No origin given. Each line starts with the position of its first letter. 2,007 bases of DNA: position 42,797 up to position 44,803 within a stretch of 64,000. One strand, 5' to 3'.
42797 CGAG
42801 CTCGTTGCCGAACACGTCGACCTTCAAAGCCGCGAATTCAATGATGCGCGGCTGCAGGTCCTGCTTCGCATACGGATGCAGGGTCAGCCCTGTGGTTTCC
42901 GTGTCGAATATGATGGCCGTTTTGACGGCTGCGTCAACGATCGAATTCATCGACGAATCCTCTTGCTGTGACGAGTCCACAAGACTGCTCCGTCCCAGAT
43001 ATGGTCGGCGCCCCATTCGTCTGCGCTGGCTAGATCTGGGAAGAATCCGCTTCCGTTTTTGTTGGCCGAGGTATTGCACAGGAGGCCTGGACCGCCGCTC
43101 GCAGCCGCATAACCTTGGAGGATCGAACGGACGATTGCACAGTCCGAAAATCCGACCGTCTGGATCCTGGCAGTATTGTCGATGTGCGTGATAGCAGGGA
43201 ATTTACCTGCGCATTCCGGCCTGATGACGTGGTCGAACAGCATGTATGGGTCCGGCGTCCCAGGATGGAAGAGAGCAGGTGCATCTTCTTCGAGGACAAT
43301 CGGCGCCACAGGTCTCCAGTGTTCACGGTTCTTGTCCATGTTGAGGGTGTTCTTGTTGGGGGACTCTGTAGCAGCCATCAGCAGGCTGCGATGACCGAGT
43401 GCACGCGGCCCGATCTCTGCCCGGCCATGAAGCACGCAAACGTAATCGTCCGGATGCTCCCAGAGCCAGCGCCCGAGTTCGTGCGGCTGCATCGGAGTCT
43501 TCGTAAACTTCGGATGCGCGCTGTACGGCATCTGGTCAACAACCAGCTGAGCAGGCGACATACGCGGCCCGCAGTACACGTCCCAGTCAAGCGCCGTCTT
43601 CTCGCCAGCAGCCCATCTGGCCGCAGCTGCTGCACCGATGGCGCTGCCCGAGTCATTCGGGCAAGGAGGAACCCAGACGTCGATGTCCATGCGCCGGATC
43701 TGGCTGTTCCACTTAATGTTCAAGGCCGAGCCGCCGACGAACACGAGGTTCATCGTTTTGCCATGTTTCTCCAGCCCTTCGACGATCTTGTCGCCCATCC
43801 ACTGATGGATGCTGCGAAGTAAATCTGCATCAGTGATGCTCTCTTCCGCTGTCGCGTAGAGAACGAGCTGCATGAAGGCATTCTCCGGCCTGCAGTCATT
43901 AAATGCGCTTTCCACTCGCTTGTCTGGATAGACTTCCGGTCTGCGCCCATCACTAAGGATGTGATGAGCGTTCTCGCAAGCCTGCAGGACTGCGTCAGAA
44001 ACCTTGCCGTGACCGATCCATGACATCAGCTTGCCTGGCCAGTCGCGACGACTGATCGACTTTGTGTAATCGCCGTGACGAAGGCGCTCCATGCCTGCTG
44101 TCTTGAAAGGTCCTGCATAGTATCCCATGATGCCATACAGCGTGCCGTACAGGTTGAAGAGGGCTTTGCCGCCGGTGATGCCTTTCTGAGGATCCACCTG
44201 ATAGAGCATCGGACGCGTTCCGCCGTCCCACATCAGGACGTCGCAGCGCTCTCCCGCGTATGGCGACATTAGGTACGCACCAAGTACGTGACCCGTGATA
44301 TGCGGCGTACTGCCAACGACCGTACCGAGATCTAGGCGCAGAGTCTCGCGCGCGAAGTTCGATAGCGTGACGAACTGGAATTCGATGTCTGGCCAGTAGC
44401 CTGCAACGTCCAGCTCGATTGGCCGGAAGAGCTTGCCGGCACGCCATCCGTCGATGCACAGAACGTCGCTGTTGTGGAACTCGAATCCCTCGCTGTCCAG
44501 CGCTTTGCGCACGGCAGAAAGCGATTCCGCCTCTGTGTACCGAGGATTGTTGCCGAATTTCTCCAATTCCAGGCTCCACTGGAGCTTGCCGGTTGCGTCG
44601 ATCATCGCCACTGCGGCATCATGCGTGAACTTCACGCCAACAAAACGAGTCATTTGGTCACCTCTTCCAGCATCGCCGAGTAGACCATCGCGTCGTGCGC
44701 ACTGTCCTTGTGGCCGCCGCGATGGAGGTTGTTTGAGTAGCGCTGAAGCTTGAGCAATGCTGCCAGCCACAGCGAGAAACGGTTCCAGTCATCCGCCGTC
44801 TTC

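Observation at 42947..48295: Candidate nucleotide/DNA-modification module: NodU/CmcH carbamoyltransferase with a HAD-like phosphatase, ThyX and an FAD oxidoreductase, inside a translationally coupled replication operon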

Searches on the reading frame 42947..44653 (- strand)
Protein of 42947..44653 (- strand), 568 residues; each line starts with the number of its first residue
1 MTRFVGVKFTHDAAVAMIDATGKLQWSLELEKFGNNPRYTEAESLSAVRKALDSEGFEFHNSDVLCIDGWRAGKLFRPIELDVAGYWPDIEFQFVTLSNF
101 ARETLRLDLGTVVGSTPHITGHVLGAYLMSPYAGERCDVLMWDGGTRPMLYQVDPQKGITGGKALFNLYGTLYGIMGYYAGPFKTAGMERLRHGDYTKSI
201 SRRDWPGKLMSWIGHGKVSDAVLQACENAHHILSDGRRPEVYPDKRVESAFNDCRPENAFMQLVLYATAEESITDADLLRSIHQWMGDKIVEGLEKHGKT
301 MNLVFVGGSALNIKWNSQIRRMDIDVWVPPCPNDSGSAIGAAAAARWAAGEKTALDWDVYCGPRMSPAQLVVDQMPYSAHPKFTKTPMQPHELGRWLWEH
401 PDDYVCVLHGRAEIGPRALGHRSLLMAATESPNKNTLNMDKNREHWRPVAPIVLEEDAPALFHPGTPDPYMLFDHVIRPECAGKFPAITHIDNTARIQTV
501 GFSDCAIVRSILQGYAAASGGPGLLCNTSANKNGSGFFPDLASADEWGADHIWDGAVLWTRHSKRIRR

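Call 3: search_protein_families(library=pfam, proteins=[window:42947-44653:-], max_evalue=0.01)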
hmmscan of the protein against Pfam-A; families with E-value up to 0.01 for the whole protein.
window:42947-44653:- (568 aa): 2 families
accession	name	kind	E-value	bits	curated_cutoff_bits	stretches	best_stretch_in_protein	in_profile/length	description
PF02543.21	Carbam_trans_N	-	3.5e-40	138.9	24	2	113-342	127-345/346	Carbamoyltransferase N-terminus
PF16861.10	Carbam_trans_C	-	2.9e-35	121.8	27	1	403-539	8-144/170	Carbamoyltransferase C-terminus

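Call 4: search_protein_families(library=phrogs, proteins=[window:42947-44653:-], max_evalue=0.001)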
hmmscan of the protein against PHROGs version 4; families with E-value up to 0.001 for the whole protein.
window:42947-44653:- (568 aa): 2 families
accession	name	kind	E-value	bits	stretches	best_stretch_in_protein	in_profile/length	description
phrog_1601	-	moron, auxiliary metabolic gene and host takeover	7.9e-56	191.2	1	4-535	3-498/528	Nol-like carbamoyltransferase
phrog_20469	-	moron, auxiliary metabolic gene and host takeover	7.5e-17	62.6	1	389-535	3-148/181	Nol-like carbamoyltransferase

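Call 6: search_dna_similar(query=window:42947-44653:-, collection=phages, mode=protein, max_rows=40)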
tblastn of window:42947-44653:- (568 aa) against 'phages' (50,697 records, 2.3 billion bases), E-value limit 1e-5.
Records with a match: 136; places in all: 160; records where one place covers at least 80% of the query: 0.
Best place of each record, by identity: <60% 136.
By first word of the organism name: Synechococcus 98; Cyanophage 11; Marine 9; Prochlorococcus 8; Pelagibacter 3; Xanthomonas 2; Stenotrophomonas 2; Bacteriophage 1; Phage 1; Ralstonia 1.
By host as written in the record: - 67; Synechococcus sp. 16; Synechococcus sp. WH8102 8; Synechococcus sp. WH7803 7; Synechococcus 5; Synechococcus sp. WH 7803 4; Prochlorococcus sp. NATL1A 4; Synechococcus sp. WH8109 4; and 14 more.
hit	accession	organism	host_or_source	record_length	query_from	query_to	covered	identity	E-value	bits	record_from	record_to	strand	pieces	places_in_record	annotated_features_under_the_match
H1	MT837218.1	Bacteriophage sp.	human fecal samples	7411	115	558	78%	32.2%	8e-41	164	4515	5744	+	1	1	record has no annotation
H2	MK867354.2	Synechococcus phage S-SCSM1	Synechococcus sp. WH 7803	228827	205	558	62%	31.1%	2e-22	108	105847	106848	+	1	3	carbamoyl transferase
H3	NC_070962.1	Synechococcus phage S-SCSM1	Synechococcus sp. WH 7803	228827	205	558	62%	31.1%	2e-22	108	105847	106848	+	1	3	Nol-like carbamoyltransferase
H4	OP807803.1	Synechococcus phage MS29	South China Sea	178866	180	534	63%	27.5%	8e-14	81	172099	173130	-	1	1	record has no annotation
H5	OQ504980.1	Synechococcus phage S-MS29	Synechococcus sp. MW02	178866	180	534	63%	27.5%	8e-14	81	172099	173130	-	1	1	carbamoyltransferase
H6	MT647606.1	Pelagibacter phage Mosig EXVC030M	Candidatus Pelagibacter ubique HTCC1062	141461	208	531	57%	30.1%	3e-15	86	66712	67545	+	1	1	putative carbamoyltransferase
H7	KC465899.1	Pelagibacter phage HTVC008M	Candidatus Pelagibacter ubique HTCC1062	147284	207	531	57%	29.3%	6e-13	78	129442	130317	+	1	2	carbamoyltransferase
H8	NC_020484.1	Pelagibacter phage HTVC008M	Candidatus Pelagibacter ubique HTCC1062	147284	207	531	57%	29.3%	6e-13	78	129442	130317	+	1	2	Nol-like carbamoyltransferase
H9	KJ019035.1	Synechococcus phage ACG-2014d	-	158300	185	534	62%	26.8%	3e-14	82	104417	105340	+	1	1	carbamoyltransferase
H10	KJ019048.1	Synechococcus phage ACG-2014d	-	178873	185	534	62%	26.8%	3e-14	82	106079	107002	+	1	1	carbamoyltransferase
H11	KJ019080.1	Synechococcus phage ACG-2014d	-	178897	185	534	62%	26.8%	3e-14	82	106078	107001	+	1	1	carbamoyltransferase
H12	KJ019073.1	Synechococcus phage ACG-2014d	-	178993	185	534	62%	26.8%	3e-14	82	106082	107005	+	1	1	carbamoyltransferase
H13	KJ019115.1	Synechococcus phage ACG-2014d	-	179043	185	534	62%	26.8%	3e-14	82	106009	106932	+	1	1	carbamoyltransferase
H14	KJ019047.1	Synechococcus phage ACG-2014d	-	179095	185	534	62%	26.8%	3e-14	82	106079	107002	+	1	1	carbamoyltransferase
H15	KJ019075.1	Synechococcus phage ACG-2014d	-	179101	185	534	62%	26.8%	3e-14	82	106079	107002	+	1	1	carbamoyltransferase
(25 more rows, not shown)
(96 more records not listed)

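Call 22: find_homologous_proteins(query=window:42947-44653:-, max_evalue=1e-10)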
Query window:42947-44653:- (568 aa): 6232 proteins with E <= 1e-10 among 8000 candidates; the best 120 are listed.
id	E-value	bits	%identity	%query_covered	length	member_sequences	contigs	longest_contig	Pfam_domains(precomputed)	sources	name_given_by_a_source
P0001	0.0e+0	1360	100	100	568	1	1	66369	PF02543.22,PF16861.11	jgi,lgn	jgi:carbamoyltransferase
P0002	4.7e-271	919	70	99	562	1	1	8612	PF02543.22,PF16861.11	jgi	jgi:carbamoyltransferase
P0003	9.0e-265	898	68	99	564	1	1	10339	PF02543.22,PF16861.11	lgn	-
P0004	8.6e-132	459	44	99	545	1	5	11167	PF02543.22,PF16861.11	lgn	-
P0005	1.8e-128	448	42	99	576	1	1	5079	PF02543.22,PF16861.11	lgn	-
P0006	4.6e-128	446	43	99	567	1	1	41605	PF02543.22,PF16861.11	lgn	-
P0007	1.1e-127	445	43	99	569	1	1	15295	PF02543.22,PF16861.11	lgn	-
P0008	3.3e-125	437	43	99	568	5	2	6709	PF02543.22,PF16861.11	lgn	-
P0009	5.6e-125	436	44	99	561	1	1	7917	PF02543.22,PF16861.11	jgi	-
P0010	4.1e-123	430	44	99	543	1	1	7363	PF02543.22,PF16861.11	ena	-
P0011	5.4e-122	426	42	99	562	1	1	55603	PF02543.22,PF16861.11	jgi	jgi:carbamoyltransferase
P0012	7.9e-122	426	42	98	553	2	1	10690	PF02543.22,PF16861.11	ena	-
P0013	5.5e-121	423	43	99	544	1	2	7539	PF02543.22,PF16861.11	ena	-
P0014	2.9e-120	421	42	99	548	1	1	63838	PF02543.22,PF16861.11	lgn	-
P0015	3.8e-120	420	42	99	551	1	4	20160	PF02543.22,PF16861.11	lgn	-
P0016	2.2e-119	418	43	98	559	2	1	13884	PF02543.22,PF16861.11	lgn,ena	-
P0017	2.3e-119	418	43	98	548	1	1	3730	PF02543.22,PF16861.11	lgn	-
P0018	2.6e-119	418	42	98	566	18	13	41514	PF02543.22,PF16861.11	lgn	-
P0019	5.0e-119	417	42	99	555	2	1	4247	PF02543.22,PF16861.11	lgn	-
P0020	6.9e-118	413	41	98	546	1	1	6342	PF02543.22,PF16861.11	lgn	-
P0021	8.3e-118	413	42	97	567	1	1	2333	PF02543.22,PF16861.11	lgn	-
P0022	8.6e-118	413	41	98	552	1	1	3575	PF02543.22,PF16861.11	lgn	-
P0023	4.1e-117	410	42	99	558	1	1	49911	PF02543.22,PF16861.11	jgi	jgi:carbamoyltransferase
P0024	9.4e-117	409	41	98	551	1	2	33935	PF02543.22,PF16861.11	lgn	-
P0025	1.3e-116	409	42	98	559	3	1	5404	PF02543.22,PF16861.11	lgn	-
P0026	2.0e-116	408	40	98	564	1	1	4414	PF02543.22,PF16861.11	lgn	-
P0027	3.4e-116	407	42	99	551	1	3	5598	PF02543.22,PF16861.11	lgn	-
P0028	2.0e-115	405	42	99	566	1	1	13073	PF02543.22,PF16861.11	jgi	jgi:carbamoyltransferase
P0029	2.3e-115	405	41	99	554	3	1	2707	PF02543.22,PF16861.11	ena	-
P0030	5.7e-115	403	43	98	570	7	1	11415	PF02543.22,PF16861.11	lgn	-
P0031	6.7e-115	403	42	99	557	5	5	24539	PF02543.22,PF16861.11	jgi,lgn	jgi:carbamoyltransferase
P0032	1.5e-114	402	41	98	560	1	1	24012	PF02543.22,PF16861.11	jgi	jgi:carbamoyltransferase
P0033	2.0e-114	401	42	96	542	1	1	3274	PF02543.22,PF16861.11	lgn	-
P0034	2.5e-114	401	42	99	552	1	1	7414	PF02543.22,PF16861.11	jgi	-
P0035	2.9e-113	398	42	98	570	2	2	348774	PF02543.22,PF16861.11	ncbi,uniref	ncbi:carbamoyltransferase N-terminal domain-containing protein [Streptomyces sp. SD31]|uniref:carbam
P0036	3.7e-113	397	39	99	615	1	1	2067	PF02543.22,PF16861.11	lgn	-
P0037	5.4e-113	397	41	98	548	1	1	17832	PF02543.22,PF16861.11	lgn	-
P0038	1.1e-112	396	40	99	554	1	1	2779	PF02543.22,PF16861.11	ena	-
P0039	1.2e-112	396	42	98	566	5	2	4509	PF02543.22,PF16861.11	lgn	-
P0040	2.4e-112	395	41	97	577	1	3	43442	PF02543.22,PF16861.11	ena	-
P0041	2.6e-112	394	40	98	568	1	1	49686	PF02543.22,PF16861.11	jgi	jgi:carbamoyltransferase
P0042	2.8e-112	394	40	96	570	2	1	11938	PF02543.22,PF16861.11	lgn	-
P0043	3.4e-112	394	42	99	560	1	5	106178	PF02543.22,PF16861.11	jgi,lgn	jgi:carbamoyltransferase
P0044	4.9e-112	394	41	98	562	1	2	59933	PF02543.22,PF16861.11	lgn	-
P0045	5.3e-112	393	42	98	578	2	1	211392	PF02543.22,PF16861.11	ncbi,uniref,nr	ncbi:carbamoyltransferase N-terminal domain-containing protein [Streptomyces sp. CB03238]|uniref:car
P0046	8.5e-112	393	40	98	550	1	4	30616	PF02543.22,PF16861.11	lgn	-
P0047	1.4e-111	392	42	98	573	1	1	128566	PF02543.22,PF16861.11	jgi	jgi:carbamoyltransferase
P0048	1.6e-111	392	40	99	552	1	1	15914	PF02543.22,PF16861.11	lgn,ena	-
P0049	3.8e-111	391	41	98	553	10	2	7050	PF02543.22,PF16861.11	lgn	-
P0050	5.4e-111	390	40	99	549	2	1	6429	PF02543.22,PF16861.11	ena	-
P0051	8.2e-111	389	41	96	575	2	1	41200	PF02543.22,PF16861.11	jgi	jgi:carbamoyltransferase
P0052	1.5e-110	389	41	99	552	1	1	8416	PF02543.22,PF16861.11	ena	-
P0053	2.2e-110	388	41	99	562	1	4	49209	PF02543.22,PF16861.11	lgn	-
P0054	2.7e-110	388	40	98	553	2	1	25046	PF02543.22,PF16861.11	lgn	-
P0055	3.8e-110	387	41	99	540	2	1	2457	PF02543.22,PF16861.11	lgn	-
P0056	4.6e-110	387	41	100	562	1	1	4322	PF02543.22,PF16861.11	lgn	-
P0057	9.4e-110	386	39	99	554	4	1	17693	PF02543.22,PF16861.11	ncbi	-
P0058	1.0e-109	386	41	99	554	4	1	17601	PF02543.22,PF16861.11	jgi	jgi:carbamoyltransferase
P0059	1.4e-109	385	41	98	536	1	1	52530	PF02543.22,PF16861.11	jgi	jgi:carbamoyltransferase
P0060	1.4e-109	385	39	99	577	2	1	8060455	PF02543.22,PF16861.11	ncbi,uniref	ncbi:carbamoyltransferase N-terminal domain-containing protein [Streptomyces sp. KHY 26]|uniref:carb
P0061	1.9e-109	385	40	98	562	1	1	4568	PF02543.22,PF16861.11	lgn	-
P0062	2.3e-109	385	39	98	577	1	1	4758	PF02543.22,PF16861.11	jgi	jgi:carbamoyltransferase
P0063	2.5e-109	385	41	98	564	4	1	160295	PF02543.22,PF16861.11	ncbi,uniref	ncbi:carbamoyltransferase N-terminal domain-containing protein [Streptomyces sp. NPDC048357]|uniref:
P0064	2.8e-109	384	41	98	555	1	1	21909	PF02543.22,PF16861.11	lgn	-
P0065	2.9e-109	384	40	99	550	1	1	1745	PF02543.22,PF16861.11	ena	-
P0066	3.2e-109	384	41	98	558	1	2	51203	PF02543.22,PF16861.11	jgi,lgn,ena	jgi:carbamoyltransferase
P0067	3.2e-109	384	40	98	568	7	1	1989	PF02543.22,PF16861.11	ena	-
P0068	3.5e-109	384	40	99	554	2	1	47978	PF02543.22,PF16861.11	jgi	-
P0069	4.1e-109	384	40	98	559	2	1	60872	PF02543.22,PF16861.11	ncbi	-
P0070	4.2e-109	384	42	99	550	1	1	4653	PF02543.22,PF16861.11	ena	-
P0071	9.3e-109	383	42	96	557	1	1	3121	PF02543.22,PF16861.11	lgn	-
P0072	1.0e-108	383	41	98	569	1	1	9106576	PF02543.22,PF16861.11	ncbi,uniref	ncbi:nodulation protein U [Amycolatopsis sp. A1MSW2902]|uniref:carbamoyltransferase N-terminal domai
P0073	1.2e-108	382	40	98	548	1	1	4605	PF02543.22,PF16861.11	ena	-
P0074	2.6e-108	381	38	99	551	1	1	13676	PF02543.22,PF16861.11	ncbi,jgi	jgi:carbamoyltransferase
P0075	1.0e-107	379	39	98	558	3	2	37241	PF02543.22,PF16861.11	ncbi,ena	-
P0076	1.0e-107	379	41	98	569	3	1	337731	PF02543.22,PF16861.11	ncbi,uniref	ncbi:carbamoyltransferase N-terminal domain-containing protein [Streptomyces sp. NPDC002742]|uniref:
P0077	1.3e-107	379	40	98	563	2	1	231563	PF02543.22,PF16861.11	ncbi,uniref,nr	ncbi:carbamoyltransferase N-terminal domain-containing protein [Streptomyces sp. NRRL S-87]|uniref:c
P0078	1.4e-107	379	41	98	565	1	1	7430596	PF02543.22,PF16861.11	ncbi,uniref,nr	ncbi:carbamoyltransferase N-terminal domain-containing protein [Micromonospora sp. WMMD1082]|uniref:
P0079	2.8e-107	378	40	99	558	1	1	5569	PF02543.22,PF16861.11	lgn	-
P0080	3.0e-107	378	40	98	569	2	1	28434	PF02543.22,PF16861.11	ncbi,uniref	ncbi:carbamoyltransferase N-terminal domain-containing protein [Streptomyces sioyaensis]|uniref:carb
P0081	9.1e-107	376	41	99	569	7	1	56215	PF02543.22,PF16861.11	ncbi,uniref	ncbi:carbamoyltransferase N-terminal domain-containing protein [Streptomyces sp. NPDC059455]|uniref:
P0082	1.0e-106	376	39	98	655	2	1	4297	PF02543.22,PF16861.11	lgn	-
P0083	1.1e-106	376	41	98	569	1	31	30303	PF02543.22,PF16861.11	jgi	jgi:carbamoyltransferase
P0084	1.2e-106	376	39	98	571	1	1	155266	PF02543.22,PF16861.11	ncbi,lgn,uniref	ncbi:carbamoyltransferase N-terminal domain-containing protein [Kitasatospora sp. NPDC058162]|uniref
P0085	1.4e-106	376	39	98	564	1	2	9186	PF02543.22,PF16861.11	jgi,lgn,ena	-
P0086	1.8e-106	375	40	98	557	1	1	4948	PF02543.22,PF16861.11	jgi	jgi:carbamoyltransferase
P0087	1.9e-106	375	39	98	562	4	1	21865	PF02543.22,PF16861.11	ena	-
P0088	2.1e-106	375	39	99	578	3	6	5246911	PF02543.22,PF16861.11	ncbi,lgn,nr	ncbi:carbamoyltransferase N-terminal domain-containing protein [Chryseobacterium indologenes]|nr:MUL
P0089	3.5e-106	374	39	98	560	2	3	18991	PF02543.22,PF16861.11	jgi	jgi:carbamoyltransferase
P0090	6.1e-106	373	40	98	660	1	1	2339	PF02543.22,PF16861.11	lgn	-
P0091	6.7e-106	373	40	98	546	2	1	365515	PF02543.22,PF16861.11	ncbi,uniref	ncbi:carbamoyltransferase N-terminal domain-containing protein [Streptomyces tirandamycinicus]|unire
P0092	9.2e-106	373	39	100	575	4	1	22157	PF02543.22,PF16861.11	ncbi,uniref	ncbi:carbamoyltransferase N-terminal domain-containing protein [Streptomyces sp. NPDC048275]|uniref:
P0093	1.0e-105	373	40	98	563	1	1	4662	PF02543.22,PF16861.11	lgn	-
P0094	1.0e-105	373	40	98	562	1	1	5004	PF02543.22,PF16861.11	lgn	-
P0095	1.1e-105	373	41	98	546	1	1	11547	PF02543.22,PF16861.11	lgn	-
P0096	1.1e-105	373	40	98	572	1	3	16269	PF02543.22,PF16861.11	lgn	-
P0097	1.4e-105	372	40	99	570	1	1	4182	PF02543.22,PF16861.11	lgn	-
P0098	1.6e-105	372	38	99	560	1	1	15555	PF02543.22,PF16861.11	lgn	-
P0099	2.0e-105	372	41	99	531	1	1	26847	PF02543.22,PF16861.11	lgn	-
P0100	2.2e-105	372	39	99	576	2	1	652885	PF02543.22,PF16861.11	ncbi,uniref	ncbi:carbamoyltransferase N-terminal domain-containing protein [Kineosporia corallincola]|uniref:car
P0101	2.2e-105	372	40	98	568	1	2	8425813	PF02543.22,PF16861.11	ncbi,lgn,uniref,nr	ncbi:carbamoyltransferase N-terminal domain-containing protein [Kitasatospora sp. NBC_01266]|uniref:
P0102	4.0e-105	371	39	98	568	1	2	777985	PF02543.22,PF16861.11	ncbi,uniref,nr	ncbi:nodulation protein U [Streptomyces actinomycinicus]|uniref:Nodulation protein U n=1 Tax=Strepto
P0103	5.5e-105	370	39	98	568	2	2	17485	PF02543.22,PF16861.11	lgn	-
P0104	5.8e-105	370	41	98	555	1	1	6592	PF02543.22,PF16861.11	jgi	jgi:carbamoyltransferase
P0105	6.1e-105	370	40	98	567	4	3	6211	PF02543.22,PF16861.11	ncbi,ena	-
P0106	1.1e-104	369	40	98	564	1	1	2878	PF02543.22,PF16861.11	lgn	-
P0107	1.1e-104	369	40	98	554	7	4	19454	PF02543.22,PF16861.11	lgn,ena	-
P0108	1.2e-104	369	40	99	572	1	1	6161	PF02543.22,PF16861.11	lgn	-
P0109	1.7e-104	369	40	98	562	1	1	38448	PF02543.22,PF16861.11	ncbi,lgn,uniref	ncbi:MAG: carbamoyltransferase N-terminal domain-containing protein [Actinophytocola sp.]|uniref:car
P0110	2.2e-104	368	40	98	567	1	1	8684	PF02543.22,PF16861.11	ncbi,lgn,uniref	ncbi:carbamoyltransferase N-terminal domain-containing protein [Streptomyces sp.]|uniref:carbamoyltr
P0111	2.3e-104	368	39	98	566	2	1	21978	PF02543.22,PF16861.11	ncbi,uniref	ncbi:carbamoyltransferase N-terminal domain-containing protein [Streptomyces sp. NPDC047123]|uniref:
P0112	2.6e-104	368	40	99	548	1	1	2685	PF02543.22,PF16861.11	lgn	-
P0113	2.8e-104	368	40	98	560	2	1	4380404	PF02543.22,PF16861.11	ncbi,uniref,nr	ncbi:carbamoyltransferase N-terminal domain-containing protein [Nocardioides zeae]|uniref:carbamoylt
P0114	6.1e-104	367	40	98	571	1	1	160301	PF02543.22,PF16861.11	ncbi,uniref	ncbi:carbamoyltransferase N-terminal domain-containing protein [Kitasatospora xanthocidica]|uniref:c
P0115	7.0e-104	367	38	98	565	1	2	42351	PF02543.22,PF16861.11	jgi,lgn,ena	-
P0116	1.0e-103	366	40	99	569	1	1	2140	PF02543.22,PF16861.11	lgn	-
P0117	1.1e-103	366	40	96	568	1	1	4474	PF02543.22,PF16861.11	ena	-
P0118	1.2e-103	366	38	98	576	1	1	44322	PF02543.22,PF16861.11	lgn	-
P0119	1.3e-103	366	39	99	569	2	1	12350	PF02543.22,PF16861.11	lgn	-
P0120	1.3e-103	366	39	99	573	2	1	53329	PF02543.22,PF16861.11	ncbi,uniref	ncbi:carbamoyltransferase N-terminal domain-containing protein [Streptomyces collinus]|uniref:carbam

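Call 23: find_encoding_contigs(protein=P0002, flank=10000, max_places=2)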
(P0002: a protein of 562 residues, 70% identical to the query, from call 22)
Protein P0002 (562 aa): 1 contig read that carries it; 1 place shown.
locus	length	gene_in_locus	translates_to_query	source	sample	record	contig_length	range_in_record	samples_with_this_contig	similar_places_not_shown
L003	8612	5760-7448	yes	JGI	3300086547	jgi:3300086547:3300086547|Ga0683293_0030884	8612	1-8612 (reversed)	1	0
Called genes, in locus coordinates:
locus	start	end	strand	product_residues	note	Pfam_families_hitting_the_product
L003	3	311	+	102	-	?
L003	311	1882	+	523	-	PF19263:DUF5906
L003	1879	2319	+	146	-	-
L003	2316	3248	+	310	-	-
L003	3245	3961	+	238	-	PF02511:Thy1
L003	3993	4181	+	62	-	-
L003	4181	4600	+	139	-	PF00436:SSB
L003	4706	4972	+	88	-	-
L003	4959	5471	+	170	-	PF25109:HAD_PNKP (faint)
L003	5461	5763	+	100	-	-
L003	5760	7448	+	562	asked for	PF02543:Carbam_trans_N, PF16861:Carbam_trans_C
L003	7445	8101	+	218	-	PF00929:RNase_T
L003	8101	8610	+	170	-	?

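Call 24: find_encoding_contigs(protein=P0003, flank=10000, max_places=2)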
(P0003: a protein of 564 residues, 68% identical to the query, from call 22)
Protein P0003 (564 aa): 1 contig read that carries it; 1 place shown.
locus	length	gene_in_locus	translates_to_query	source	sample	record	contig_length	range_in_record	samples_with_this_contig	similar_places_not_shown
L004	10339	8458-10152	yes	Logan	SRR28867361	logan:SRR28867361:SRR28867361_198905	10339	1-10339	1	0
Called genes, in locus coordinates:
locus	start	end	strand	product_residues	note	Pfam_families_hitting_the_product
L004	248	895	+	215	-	PF23984:DUF7307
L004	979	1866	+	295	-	PF23977:Pam3_Gp34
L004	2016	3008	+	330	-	PF16793:RepB_primase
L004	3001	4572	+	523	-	PF19263:DUF5906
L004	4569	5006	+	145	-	-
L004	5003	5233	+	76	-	-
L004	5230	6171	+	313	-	-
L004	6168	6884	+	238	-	PF02511:Thy1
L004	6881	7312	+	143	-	PF00436:SSB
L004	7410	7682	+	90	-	-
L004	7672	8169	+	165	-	PF25109:HAD_PNKP (weak)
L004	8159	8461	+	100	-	-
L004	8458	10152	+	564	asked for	PF02543:Carbam_trans_N, PF16861:Carbam_trans_C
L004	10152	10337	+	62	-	?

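Call 25: find_encoding_contigs(protein=P0006, flank=10000, max_places=2)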
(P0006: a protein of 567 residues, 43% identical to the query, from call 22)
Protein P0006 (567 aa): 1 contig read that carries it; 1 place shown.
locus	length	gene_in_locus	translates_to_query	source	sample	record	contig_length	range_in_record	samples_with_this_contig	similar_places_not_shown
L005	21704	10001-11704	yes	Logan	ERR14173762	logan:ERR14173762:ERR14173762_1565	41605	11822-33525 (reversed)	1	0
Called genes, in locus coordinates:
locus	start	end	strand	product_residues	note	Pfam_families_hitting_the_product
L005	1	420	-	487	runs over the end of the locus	PF19263:DUF5906 (weak)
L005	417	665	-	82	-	-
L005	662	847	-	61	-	-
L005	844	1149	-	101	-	-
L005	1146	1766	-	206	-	-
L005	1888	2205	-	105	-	-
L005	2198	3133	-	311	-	PF16793:RepB_primase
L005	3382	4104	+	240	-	-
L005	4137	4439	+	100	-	-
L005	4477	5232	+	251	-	PF06067:DUF932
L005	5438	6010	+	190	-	-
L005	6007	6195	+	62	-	-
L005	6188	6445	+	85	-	-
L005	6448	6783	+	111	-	-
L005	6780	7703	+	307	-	-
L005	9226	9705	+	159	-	PF25109:HAD_PNKP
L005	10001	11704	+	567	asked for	PF02543:Carbam_trans_N, PF16861:Carbam_trans_C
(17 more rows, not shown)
